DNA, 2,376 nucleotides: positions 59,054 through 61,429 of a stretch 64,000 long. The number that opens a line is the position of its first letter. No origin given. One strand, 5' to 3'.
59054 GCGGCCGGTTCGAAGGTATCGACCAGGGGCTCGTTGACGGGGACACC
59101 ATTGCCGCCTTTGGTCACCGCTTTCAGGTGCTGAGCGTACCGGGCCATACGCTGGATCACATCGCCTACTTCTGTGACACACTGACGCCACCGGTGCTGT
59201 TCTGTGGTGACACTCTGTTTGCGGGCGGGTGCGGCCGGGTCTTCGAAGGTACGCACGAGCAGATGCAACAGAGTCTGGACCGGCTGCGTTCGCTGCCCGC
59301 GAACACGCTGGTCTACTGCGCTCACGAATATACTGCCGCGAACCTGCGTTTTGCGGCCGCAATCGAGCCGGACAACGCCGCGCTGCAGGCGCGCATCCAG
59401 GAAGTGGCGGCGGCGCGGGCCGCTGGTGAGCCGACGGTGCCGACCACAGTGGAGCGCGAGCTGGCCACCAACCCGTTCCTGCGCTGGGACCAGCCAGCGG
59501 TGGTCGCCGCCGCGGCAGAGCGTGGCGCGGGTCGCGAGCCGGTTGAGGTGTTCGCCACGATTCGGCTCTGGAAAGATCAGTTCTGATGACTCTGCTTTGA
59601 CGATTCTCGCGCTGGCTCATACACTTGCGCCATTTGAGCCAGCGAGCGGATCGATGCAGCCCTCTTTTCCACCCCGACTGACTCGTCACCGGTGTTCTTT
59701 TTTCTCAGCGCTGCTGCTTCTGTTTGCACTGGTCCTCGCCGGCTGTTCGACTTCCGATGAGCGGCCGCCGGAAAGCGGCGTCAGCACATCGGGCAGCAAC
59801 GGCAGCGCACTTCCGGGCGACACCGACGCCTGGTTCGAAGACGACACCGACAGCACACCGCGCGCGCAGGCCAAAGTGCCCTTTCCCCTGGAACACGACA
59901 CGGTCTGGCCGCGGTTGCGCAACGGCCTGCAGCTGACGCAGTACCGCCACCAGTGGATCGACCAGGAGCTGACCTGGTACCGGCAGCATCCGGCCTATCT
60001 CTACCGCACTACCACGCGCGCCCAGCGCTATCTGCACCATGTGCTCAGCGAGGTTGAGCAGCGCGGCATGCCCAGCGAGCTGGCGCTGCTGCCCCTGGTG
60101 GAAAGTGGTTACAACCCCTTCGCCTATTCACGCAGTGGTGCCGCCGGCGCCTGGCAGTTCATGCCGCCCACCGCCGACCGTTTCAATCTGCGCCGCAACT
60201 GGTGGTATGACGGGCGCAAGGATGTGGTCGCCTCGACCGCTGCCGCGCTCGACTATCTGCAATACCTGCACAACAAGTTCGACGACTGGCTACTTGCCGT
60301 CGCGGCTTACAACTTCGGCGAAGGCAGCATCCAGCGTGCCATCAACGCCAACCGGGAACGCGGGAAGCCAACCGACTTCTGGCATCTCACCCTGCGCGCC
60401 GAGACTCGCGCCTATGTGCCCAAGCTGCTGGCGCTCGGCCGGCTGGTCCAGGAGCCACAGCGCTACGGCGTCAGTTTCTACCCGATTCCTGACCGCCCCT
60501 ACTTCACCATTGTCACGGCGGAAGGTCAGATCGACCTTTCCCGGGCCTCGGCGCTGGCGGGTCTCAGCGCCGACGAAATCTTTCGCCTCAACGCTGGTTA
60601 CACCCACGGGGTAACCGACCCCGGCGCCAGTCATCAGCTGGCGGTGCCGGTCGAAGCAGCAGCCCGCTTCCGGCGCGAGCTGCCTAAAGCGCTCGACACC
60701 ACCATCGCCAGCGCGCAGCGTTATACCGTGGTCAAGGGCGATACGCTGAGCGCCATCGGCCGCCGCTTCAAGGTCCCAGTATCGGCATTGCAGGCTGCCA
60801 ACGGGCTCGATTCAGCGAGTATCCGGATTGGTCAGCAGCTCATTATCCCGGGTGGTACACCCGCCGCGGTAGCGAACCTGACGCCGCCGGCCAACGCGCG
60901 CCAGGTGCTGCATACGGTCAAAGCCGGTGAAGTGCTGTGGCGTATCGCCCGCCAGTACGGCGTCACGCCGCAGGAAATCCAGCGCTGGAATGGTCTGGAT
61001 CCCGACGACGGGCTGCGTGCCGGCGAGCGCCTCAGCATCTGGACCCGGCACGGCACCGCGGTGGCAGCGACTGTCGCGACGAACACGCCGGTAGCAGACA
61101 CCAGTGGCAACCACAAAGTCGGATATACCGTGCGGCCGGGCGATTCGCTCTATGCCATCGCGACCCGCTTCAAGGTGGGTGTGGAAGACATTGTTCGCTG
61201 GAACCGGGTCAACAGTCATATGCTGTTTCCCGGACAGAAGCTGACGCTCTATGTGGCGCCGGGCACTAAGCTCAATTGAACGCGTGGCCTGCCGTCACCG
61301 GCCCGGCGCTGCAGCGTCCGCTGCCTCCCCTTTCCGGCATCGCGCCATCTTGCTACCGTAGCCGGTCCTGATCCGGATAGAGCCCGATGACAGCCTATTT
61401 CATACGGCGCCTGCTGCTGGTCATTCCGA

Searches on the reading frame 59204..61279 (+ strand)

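Call 82: search_protein_families(library=pfam, proteins=[window:59204-61279:+], max_evalue=0.00001)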
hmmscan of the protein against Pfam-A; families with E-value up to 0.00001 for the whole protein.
window:59204-61279:+ (691 aa): 3 families
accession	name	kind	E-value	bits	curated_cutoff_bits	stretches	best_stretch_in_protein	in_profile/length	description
PF01476.26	LysM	-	2.6e-51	171.8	20.9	3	507-549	1-43/43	LysM domain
PF01464.25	SLT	-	5.1e-26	91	21.3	1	286-388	10-113/117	Transglycosylase SLT domain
PF23473.1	LysM3_LYK4_5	-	2.1e-12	47.4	29.3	0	507-541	5-39/48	LYK4/5 LysM3 domain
